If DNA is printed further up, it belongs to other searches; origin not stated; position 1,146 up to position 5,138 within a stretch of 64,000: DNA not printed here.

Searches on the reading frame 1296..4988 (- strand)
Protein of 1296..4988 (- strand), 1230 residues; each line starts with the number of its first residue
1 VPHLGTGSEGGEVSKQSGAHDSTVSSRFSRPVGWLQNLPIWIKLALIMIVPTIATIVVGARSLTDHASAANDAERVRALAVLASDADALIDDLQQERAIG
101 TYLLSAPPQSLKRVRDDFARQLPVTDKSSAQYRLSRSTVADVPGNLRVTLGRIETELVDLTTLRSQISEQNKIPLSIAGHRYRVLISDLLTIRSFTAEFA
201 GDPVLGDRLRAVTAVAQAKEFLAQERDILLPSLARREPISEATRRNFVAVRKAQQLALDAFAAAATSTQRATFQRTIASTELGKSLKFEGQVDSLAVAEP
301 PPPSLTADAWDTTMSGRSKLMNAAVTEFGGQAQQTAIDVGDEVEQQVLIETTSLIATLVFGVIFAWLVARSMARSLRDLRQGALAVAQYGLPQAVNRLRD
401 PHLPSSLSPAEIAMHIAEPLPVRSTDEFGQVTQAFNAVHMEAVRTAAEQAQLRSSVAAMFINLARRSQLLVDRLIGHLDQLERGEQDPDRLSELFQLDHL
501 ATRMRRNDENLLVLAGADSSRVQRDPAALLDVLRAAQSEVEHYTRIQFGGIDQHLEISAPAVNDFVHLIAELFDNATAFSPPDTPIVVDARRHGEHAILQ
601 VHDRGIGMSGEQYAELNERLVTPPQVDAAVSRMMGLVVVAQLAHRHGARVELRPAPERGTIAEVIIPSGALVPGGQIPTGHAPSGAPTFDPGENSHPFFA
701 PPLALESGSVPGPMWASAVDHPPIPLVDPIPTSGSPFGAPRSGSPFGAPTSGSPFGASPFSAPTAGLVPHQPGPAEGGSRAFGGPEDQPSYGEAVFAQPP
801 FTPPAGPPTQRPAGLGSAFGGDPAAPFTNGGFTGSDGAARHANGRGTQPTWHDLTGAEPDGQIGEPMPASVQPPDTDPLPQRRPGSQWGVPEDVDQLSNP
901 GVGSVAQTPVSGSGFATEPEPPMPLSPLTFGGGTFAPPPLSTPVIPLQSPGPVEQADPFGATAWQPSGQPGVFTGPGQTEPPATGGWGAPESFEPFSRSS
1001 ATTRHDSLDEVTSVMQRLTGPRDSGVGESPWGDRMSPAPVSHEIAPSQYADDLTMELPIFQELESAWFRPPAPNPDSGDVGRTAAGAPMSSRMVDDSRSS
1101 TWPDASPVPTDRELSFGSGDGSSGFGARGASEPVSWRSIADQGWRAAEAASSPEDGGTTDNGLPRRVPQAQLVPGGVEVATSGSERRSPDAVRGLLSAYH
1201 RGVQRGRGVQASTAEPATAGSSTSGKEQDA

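Call 64: search_protein_families(library=pfam, proteins=[window:1296-4988:-], max_evalue=0.00001)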
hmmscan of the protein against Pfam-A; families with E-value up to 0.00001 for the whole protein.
window:1296-4988:- (1230 aa): 3 families
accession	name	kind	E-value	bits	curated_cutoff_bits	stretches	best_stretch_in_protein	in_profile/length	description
PF08376.15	NIT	-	4.6e-32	112.7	24.9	1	88-331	1-237/239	Nitrate and nitrite sensing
PF02518.31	HATPase_c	-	6.1e-13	49.6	26.4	1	564-667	5-108/111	Histidine kinase-, DNA gyrase B-, and HSP90-like ATPase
PF00672.30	HAMP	-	2.8e-06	28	25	0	367-437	1-46/53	HAMP domain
